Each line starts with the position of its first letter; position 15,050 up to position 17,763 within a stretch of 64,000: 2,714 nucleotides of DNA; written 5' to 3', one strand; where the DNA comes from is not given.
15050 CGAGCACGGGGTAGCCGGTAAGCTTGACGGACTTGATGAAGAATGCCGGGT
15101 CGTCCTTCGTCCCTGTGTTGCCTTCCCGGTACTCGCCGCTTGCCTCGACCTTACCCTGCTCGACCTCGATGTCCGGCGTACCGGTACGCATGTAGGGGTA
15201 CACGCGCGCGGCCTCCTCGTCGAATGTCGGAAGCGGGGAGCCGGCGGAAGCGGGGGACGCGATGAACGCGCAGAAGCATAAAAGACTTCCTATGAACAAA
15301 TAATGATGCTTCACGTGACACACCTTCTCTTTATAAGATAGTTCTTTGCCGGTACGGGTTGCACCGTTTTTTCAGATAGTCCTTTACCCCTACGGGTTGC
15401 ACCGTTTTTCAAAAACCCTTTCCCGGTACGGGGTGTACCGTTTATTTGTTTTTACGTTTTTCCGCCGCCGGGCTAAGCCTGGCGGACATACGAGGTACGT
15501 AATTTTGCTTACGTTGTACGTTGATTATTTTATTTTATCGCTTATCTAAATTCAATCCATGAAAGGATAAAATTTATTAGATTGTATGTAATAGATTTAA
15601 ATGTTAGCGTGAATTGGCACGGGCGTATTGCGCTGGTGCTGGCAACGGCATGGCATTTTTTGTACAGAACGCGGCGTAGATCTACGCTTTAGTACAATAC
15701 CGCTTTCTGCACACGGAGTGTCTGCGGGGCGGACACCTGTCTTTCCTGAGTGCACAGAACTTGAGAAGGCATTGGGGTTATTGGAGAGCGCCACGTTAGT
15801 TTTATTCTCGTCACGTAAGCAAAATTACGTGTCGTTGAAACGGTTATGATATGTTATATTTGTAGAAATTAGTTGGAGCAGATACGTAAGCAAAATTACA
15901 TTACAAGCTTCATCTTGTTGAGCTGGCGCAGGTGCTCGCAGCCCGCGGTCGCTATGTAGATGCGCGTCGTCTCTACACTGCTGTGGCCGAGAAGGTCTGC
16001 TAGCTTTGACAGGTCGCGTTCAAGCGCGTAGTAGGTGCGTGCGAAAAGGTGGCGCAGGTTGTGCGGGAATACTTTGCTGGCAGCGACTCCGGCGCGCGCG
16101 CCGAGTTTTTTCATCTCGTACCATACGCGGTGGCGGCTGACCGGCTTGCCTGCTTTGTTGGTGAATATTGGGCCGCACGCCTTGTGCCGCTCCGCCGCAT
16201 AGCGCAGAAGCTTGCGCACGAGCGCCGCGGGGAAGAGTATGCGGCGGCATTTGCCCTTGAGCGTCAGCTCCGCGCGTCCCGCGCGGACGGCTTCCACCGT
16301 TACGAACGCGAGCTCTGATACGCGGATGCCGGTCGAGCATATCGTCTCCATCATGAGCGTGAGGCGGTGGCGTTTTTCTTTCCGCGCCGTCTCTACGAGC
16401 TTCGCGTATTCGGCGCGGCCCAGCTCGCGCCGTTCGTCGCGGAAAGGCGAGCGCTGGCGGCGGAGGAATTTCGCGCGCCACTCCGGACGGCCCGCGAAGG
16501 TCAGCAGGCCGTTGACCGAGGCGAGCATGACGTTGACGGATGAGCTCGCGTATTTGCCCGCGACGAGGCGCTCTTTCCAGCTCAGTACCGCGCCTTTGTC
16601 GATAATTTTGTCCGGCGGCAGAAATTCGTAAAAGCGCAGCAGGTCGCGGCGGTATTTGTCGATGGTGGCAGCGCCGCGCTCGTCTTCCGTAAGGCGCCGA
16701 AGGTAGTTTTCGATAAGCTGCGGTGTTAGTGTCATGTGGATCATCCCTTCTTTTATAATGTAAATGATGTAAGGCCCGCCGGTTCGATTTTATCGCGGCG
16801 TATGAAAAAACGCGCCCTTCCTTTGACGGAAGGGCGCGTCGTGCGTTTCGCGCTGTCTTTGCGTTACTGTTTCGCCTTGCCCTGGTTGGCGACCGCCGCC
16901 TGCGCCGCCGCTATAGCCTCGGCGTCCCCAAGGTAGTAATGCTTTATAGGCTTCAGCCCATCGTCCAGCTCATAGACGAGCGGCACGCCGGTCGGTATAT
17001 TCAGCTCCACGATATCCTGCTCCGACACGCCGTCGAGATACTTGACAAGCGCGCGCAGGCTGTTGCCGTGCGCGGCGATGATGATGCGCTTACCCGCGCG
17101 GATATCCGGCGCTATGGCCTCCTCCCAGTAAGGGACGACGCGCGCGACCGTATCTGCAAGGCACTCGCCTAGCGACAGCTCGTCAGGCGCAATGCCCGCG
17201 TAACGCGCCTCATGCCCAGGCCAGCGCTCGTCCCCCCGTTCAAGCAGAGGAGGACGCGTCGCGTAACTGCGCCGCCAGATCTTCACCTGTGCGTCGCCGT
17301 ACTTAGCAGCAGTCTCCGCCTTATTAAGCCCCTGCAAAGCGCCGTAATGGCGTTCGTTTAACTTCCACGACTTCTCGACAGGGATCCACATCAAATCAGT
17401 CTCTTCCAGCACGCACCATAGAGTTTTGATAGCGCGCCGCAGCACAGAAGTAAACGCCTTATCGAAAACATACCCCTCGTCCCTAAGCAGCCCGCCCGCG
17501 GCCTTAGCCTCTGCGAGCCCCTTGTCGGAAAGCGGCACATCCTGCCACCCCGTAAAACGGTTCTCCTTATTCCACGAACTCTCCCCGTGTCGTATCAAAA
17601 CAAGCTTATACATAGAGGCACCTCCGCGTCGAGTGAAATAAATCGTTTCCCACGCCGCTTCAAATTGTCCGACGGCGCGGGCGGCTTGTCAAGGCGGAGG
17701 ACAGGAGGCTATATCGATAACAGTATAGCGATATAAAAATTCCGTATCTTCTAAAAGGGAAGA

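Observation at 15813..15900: Third inverted-repeat copy overlaps the recombinase stop codon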

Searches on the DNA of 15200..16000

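Call 50: search_rna_families(source=window, start=15200, end=16000, threshold=evalue, max_evalue=1)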
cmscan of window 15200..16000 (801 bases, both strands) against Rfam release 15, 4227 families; matches with E-value up to 1: 0.
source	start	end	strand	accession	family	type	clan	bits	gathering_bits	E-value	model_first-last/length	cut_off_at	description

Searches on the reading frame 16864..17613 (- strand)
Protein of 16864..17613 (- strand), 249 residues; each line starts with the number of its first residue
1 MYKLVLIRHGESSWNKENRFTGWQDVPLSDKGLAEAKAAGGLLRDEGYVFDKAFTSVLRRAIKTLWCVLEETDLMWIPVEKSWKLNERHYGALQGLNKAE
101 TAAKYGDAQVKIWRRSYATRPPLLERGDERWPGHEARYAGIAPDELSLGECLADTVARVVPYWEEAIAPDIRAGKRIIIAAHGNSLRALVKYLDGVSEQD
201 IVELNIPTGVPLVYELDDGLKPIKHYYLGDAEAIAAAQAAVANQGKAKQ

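Call 6: search_protein_families(library=pfam, proteins=[window:16864-17613:-])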
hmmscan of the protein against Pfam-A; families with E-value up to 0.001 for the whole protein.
window:16864-17613:- (249 aa): 1 family
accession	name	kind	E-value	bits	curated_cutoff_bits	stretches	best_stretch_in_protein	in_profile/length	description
PF00300.27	His_Phos_1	-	3.6e-36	125.1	21.7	2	4-126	1-118/194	Histidine phosphatase superfamily (branch 1)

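Call 31: find_encoding_contigs(protein=window:16864-17613:-, flank=2600, max_places=10)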
Protein window:16864-17613:- (249 aa): 4 contigs read that carry it; 3 places shown.
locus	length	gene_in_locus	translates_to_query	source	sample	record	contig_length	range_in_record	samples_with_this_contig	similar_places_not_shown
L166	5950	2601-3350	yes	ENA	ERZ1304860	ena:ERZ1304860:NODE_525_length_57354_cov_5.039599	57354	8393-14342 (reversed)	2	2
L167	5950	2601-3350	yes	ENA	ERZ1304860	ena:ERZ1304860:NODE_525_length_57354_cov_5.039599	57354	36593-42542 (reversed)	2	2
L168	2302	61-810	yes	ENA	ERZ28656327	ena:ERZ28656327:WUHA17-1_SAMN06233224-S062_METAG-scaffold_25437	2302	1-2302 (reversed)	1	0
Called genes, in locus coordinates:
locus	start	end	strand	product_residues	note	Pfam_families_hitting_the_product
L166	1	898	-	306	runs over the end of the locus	PF03547:Mem_trans (faint)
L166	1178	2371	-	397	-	PF00465:Fe-ADH, PF13685:Fe-ADH_2, PF25137:ADH_Fe_C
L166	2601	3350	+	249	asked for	PF00300:His_Phos_1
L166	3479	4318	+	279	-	PF02899:Phage_int_SAM_1 (weak), PF00589:Phage_integrase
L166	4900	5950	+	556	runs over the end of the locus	PF08479:POTRA_2, PF03865:ShlB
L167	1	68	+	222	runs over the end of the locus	PF06912:DUF1275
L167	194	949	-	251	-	PF07722:Peptidase_C26, PF00117:GATase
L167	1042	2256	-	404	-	PF12683:DUF3798, PF27194:TP_0008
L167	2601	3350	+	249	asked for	PF00300:His_Phos_1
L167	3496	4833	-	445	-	PF02310:B12-binding, PF04055:Radical_SAM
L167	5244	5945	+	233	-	PF00392:GntR, PF07729:FCD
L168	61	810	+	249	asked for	PF00300:His_Phos_1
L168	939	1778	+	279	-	PF02899:Phage_int_SAM_1 (weak), PF00589:Phage_integrase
